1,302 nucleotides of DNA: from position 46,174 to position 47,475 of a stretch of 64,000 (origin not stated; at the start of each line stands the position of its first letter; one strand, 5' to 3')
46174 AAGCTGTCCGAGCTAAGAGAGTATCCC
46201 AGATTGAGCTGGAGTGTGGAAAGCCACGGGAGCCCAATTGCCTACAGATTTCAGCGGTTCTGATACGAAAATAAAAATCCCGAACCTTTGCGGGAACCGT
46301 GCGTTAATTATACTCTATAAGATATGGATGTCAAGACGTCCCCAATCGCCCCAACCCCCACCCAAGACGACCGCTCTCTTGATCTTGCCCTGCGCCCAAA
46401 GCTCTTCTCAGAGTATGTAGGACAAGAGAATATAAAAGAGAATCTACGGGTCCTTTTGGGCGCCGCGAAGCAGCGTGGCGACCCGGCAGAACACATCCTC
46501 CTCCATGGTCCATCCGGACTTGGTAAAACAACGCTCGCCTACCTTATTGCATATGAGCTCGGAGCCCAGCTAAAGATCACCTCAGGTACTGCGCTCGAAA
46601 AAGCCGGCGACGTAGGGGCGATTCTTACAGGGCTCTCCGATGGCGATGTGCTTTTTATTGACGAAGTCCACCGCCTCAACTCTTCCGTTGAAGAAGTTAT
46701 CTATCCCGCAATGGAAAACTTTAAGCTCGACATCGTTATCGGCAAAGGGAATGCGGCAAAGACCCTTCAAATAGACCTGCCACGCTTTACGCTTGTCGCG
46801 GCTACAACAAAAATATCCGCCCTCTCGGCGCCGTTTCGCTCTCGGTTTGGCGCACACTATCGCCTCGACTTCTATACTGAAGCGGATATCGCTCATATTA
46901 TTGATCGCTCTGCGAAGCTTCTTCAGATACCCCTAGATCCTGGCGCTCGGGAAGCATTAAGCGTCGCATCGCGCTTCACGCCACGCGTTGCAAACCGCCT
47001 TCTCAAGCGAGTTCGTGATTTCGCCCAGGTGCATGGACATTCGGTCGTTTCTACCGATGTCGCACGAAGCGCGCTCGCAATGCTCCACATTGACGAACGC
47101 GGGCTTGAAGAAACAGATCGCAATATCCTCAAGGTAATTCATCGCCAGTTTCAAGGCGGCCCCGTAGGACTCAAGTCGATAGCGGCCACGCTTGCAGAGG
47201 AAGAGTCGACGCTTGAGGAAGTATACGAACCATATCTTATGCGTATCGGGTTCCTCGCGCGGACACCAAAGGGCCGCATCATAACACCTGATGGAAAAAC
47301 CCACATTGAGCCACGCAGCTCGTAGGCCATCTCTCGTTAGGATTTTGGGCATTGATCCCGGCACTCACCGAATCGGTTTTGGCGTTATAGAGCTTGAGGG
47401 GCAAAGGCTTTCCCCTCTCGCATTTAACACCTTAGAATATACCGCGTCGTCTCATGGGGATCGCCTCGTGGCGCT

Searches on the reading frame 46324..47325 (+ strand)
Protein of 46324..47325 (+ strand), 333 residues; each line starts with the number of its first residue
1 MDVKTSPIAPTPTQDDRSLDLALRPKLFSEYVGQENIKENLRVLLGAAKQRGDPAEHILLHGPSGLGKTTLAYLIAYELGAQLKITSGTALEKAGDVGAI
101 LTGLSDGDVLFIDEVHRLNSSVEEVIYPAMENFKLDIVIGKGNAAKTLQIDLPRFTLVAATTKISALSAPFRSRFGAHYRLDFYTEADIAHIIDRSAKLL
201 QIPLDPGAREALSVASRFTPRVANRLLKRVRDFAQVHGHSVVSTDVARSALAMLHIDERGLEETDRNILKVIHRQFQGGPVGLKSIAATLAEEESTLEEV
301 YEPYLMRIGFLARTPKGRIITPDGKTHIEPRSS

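Call 10: find_encoding_contigs(protein=window:46324-47325:+, flank=3000, max_places=10)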
Protein window:46324-47325:+ (333 aa): 7 contigs read that carry it; 6 places shown.
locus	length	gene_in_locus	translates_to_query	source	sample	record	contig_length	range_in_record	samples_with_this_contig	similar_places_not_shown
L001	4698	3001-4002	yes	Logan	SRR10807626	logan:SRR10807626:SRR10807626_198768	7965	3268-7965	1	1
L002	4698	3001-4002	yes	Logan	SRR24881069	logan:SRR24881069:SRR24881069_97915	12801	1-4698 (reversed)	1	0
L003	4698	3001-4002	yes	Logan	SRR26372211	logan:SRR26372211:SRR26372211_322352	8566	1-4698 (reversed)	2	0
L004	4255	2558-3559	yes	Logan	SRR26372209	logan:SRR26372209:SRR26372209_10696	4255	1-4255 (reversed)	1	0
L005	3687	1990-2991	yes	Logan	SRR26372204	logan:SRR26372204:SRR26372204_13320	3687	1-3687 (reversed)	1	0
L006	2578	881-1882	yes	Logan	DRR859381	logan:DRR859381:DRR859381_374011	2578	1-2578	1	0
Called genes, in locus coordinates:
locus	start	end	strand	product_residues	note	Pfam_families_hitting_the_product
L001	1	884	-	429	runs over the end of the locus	PF08529:NusA_N, PF13184:KH_NusA_1st, PF26594:KH_NusA_2nd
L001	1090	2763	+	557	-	PF05157:MshEN, PF00437:T2SSE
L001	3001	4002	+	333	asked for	PF06068:TIP49 (faint), PF05496:RuvB_N, PF13191:AAA_16 (faint), PF00004:AAA, PF07728:AAA_5, PF17864:AAA_lid_4, PF05491:WHD_RuvB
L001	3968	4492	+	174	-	PF02075:RuvC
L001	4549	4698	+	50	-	?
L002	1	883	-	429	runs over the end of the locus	PF08529:NusA_N, PF13184:KH_NusA_1st, PF26594:KH_NusA_2nd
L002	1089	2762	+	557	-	PF05157:MshEN, PF00437:T2SSE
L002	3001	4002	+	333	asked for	PF06068:TIP49 (faint), PF05496:RuvB_N, PF13191:AAA_16 (faint), PF00004:AAA, PF07728:AAA_5, PF17864:AAA_lid_4, PF05491:WHD_RuvB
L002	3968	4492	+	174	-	PF02075:RuvC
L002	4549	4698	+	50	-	?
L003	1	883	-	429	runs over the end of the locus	PF08529:NusA_N, PF13184:KH_NusA_1st, PF26594:KH_NusA_2nd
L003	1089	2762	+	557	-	PF05157:MshEN, PF00437:T2SSE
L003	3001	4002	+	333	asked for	PF06068:TIP49 (faint), PF05496:RuvB_N, PF13191:AAA_16 (faint), PF00004:AAA, PF07728:AAA_5, PF17864:AAA_lid_4, PF05491:WHD_RuvB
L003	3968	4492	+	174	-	PF02075:RuvC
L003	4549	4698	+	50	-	?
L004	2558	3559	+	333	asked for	PF06068:TIP49 (faint), PF05496:RuvB_N, PF13191:AAA_16 (faint), PF00004:AAA, PF07728:AAA_5, PF17864:AAA_lid_4, PF05491:WHD_RuvB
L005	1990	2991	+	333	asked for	PF06068:TIP49 (faint), PF05496:RuvB_N, PF13191:AAA_16 (faint), PF00004:AAA, PF07728:AAA_5, PF17864:AAA_lid_4, PF05491:WHD_RuvB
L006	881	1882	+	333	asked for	PF06068:TIP49 (faint), PF05496:RuvB_N, PF13191:AAA_16 (faint), PF00004:AAA, PF07728:AAA_5, PF17864:AAA_lid_4, PF05491:WHD_RuvB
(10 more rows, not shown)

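Call 11: find_homologous_proteins(query=window:46324-47322:+)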
Query window:46324-47322:+ (333 aa): 8000 proteins with E <= 0.001 among 8000 candidates; the best 120 are listed.
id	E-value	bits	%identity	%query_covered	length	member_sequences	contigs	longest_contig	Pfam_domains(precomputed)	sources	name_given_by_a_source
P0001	1.4e-212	723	100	100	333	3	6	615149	PF06068.20,PF05491.20,PF17864.8,PF00004.36,PF05496.19,PF07728.21,PF13191.13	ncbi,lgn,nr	ncbi:MAG: Holliday junction branch migration DNA helicase RuvB [Candidatus Paceibacterota bacterium]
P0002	7.2e-201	684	95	100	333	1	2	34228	PF06068.20,PF05491.20,PF17864.8,PF00004.36,PF05496.19,PF07728.21,PF13191.13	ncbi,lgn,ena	ncbi:MAG: Holliday junction branch migration DNA helicase RuvB [Patescibacteria group bacterium]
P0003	1.9e-155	535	73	100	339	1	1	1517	PF06068.20,PF05491.20,PF17864.8,PF00004.36,PF05496.19,PF07728.21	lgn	-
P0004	8.8e-152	523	74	98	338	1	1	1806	PF13173.13,PF06068.20,PF05491.20,PF17864.8,PF00004.36,PF05496.19,PF07728.21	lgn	-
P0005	4.8e-151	521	73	94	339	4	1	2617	PF06068.20,PF05491.20,PF17864.8,PF00004.36,PF05496.19,PF07728.21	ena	-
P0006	9.7e-151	520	72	100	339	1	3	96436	PF06068.20,PF05491.20,PF17864.8,PF00004.36,PF05496.19,PF07728.21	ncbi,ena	ncbi:MAG: Holliday junction branch migration DNA helicase RuvB [Patescibacteria group bacterium]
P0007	9.8e-151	520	71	98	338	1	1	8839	PF06068.20,PF05491.20,PF17864.8,PF00004.36,PF05496.19,PF07728.21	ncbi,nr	ncbi:MAG TPA: Holliday junction branch migration DNA helicase RuvB [Candidatus Paceibacterota bacter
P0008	2.0e-150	519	72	98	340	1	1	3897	PF06068.20,PF05491.20,PF17864.8,PF00004.36,PF05496.19,PF07728.21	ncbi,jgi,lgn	jgi:Holliday junction DNA helicase RuvB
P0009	2.2e-150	519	71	98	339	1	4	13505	PF06068.20,PF05491.20,PF17864.8,PF00004.36,PF05496.19,PF07728.21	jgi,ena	-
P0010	4.4e-150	518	73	98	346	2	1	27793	PF05491.20,PF17864.8,PF00004.36,PF05496.19,PF07728.21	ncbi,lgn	-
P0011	5.1e-150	517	71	99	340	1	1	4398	PF13173.13,PF06068.20,PF05491.20,PF17864.8,PF00004.36,PF05496.19,PF07728.21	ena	-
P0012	5.5e-150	517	73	94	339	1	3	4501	PF06068.20,PF05491.20,PF17864.8,PF00004.36,PF05496.19,PF07728.21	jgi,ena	-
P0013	8.6e-150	517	71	99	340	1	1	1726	PF06068.20,PF05491.20,PF17864.8,PF00004.36,PF05496.19,PF07728.21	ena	-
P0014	1.0e-149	516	72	100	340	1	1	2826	PF13173.13,PF06068.20,PF05491.20,PF17864.8,PF00004.36,PF05496.19,PF07728.21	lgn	-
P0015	1.4e-149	516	75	93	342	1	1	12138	PF06068.20,PF05491.20,PF17864.8,PF00004.36,PF05496.19,PF07728.21,PF13191.13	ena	-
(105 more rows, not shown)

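Call 13: find_encoding_contigs(protein=P0002, flank=4000, max_places=4)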
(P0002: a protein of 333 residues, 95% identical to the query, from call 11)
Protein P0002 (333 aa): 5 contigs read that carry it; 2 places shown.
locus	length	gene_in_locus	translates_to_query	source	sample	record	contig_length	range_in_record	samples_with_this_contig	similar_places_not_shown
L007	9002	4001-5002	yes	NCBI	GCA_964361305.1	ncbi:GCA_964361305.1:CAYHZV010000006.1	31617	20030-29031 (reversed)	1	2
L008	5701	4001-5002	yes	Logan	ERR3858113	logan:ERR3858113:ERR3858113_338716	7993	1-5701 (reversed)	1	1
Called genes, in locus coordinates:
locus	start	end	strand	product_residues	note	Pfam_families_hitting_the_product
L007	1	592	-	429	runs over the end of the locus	PF05697:Trigger_N, PF00254:FKBP_C, PF05698:Trigger_C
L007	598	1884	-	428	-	PF08529:NusA_N, PF13184:KH_NusA_1st, PF26594:KH_NusA_2nd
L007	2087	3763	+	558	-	PF05157:MshEN, PF00437:T2SSE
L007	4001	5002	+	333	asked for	PF06068:TIP49 (faint), PF05496:RuvB_N, PF13191:AAA_16 (faint), PF00004:AAA, PF07728:AAA_5, PF17864:AAA_lid_4, PF05491:WHD_RuvB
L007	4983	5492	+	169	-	PF02075:RuvC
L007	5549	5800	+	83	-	-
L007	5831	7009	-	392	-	PF00579:tRNA-synt_1b, PF01479:S4 (weak)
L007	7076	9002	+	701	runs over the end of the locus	PF00912:Transgly, PF00905:Transpeptidase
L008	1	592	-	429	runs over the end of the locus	PF05697:Trigger_N, PF00254:FKBP_C, PF05698:Trigger_C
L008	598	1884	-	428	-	PF08529:NusA_N, PF13184:KH_NusA_1st, PF26594:KH_NusA_2nd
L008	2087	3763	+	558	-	PF05157:MshEN, PF00437:T2SSE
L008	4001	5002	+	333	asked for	PF06068:TIP49 (faint), PF05496:RuvB_N, PF13191:AAA_16 (faint), PF00004:AAA, PF07728:AAA_5, PF17864:AAA_lid_4, PF05491:WHD_RuvB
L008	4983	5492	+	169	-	PF02075:RuvC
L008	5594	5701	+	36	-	?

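Call 14: find_encoding_contigs(protein=P0006, flank=4000, max_places=3)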
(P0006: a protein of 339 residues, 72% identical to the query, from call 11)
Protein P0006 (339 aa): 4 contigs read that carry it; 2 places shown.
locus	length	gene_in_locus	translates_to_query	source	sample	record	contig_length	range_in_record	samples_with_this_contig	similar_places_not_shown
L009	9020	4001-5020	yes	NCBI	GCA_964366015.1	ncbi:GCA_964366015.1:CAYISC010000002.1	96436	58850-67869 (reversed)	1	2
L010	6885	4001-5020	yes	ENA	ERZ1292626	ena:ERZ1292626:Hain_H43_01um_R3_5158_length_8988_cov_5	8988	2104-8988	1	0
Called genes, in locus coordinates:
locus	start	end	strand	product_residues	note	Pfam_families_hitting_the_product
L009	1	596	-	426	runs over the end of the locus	PF05697:Trigger_N, PF00254:FKBP_C (weak), PF05698:Trigger_C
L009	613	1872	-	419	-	PF08529:NusA_N, PF13184:KH_NusA_1st, PF26594:KH_NusA_2nd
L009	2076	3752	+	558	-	PF05157:MshEN, PF00437:T2SSE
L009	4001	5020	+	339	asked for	PF06068:TIP49 (weak), PF05496:RuvB_N, PF00004:AAA, PF07728:AAA_5, PF17864:AAA_lid_4, PF05491:WHD_RuvB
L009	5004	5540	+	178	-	PF20772:TACO1_YebC_N, PF01709:Transcrip_reg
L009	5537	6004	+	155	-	PF02075:RuvC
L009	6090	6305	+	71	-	-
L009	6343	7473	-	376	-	PF00579:tRNA-synt_1b, PF01479:S4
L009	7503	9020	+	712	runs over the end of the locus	PF00912:Transgly, PF00905:Transpeptidase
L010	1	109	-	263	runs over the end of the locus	PF05698:Trigger_C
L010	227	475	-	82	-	-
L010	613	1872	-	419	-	PF08529:NusA_N, PF13184:KH_NusA_1st, PF26594:KH_NusA_2nd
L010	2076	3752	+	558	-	PF05157:MshEN, PF00437:T2SSE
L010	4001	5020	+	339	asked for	PF06068:TIP49 (weak), PF05496:RuvB_N, PF00004:AAA, PF07728:AAA_5, PF17864:AAA_lid_4, PF05491:WHD_RuvB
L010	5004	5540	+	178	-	PF20772:TACO1_YebC_N, PF01709:Transcrip_reg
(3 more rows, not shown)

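Call 17: find_related_loci(query=window:46324-47322:+, collection=genome_contigs, flank=8000)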
Query window:46324-47322:+ (333 aa) in genome_contigs; peptide patterns used: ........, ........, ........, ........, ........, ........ (x = any residue, [..] = any of these).
600 stretches matched a pattern (row limit reached: there are more); 506 encode a relative of the query (tblastn E <= 1e-3); the best 80 are kept; 80 distinct loci.
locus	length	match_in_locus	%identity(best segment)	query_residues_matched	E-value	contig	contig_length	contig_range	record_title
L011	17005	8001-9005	72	1-333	1e-159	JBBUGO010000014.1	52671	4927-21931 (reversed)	MAG: Patescibacteria group bacterium isolate H43-bin064_1 H43_bin064_1_000000000014, whole genome shotgun sequence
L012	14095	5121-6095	73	4-328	1e-158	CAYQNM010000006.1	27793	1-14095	MAG TPA_asm: uncultured Candidatus Saccharibacteria bacterium isolate SRP193066_co2_106 genome assembly, contig: NODE_89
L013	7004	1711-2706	71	1-332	1e-156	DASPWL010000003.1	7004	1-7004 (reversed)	MAG TPA_asm: Candidatus Paceibacterota bacterium isolate SMAG_U11540 k141_1456530, whole genome shotgun sequence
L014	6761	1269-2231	72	8-328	8e-156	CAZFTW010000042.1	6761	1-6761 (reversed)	MAG TPA_asm: uncultured Candidatus Saccharibacteria bacterium isolate binchicken_co227_337 genome assembly, contig: NODE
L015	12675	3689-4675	70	1-328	4e-155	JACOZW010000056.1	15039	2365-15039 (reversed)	MAG: Candidatus Yanofskybacteria bacterium isolate NC_groundwater_215_Ag_S-0.1um_42_10 S4_GD2017_2_S1_scaffold_2589, who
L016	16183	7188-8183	70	1-332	5e-155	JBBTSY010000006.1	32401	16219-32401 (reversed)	MAG: Patescibacteria group bacterium isolate H41-bin026_1 H41_bin026_1_000000000006, whole genome shotgun sequence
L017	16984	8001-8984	70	1-328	2e-154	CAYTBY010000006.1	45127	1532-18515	MAG TPA_asm: uncultured Candidatus Saccharibacteria bacterium isolate SRP178908_co1_2 genome assembly, contig: NODE_422_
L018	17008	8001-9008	69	1-333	2e-154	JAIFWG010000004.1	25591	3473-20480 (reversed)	MAG: Candidatus Parcubacteria bacterium isolate viral-cat_41_14 PAFVLPS_2018_scaffold_8618, whole genome shotgun sequenc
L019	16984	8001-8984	70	1-328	6e-154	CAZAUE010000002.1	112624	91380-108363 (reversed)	MAG TPA_asm: uncultured Candidatus Saccharibacteria bacterium isolate SRP050083_co1_186 genome assembly, contig: NODE_20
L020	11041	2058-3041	70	1-328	6e-154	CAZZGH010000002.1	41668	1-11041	MAG TPA_asm: uncultured Candidatus Saccharibacteria bacterium isolate binchicken_co38_350 genome assembly, contig: NODE_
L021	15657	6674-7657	71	1-328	6e-154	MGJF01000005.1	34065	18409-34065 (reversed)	MAG: Candidatus Yanofskybacteria bacterium RIFCSPHIGHO2_01_FULL_43_32 rifcsphigho2_01_scaffold_2066, whole genome shotgu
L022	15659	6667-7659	69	1-328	4e-153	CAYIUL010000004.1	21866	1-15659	MAG TPA_asm: uncultured Candidatus Saccharibacteria bacterium isolate ERP119705_co5_417 genome assembly, contig: NODE_28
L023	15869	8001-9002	71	1-332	3e-153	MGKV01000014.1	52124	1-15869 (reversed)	MAG: Candidatus Yanofskybacteria bacterium RIFCSPLOWO2_02_FULL_45_18 rifcsplowo2_02_scaffold_378, whole genome shotgun s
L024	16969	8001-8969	69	2-328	3e-152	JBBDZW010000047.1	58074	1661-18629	MAG: Candidatus Paceibacterota bacterium isolate LejiaD_43_13 Lejia_D_961_length_58074_cov_8, whole genome shotgun seque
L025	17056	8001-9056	65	1-327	2e-152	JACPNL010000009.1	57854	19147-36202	MAG: Candidatus Yanofskybacteria bacterium isolate NC_groundwater_574_Ag_S-0.1um_43_12 S35_SO-1_scaffold_198696, whole g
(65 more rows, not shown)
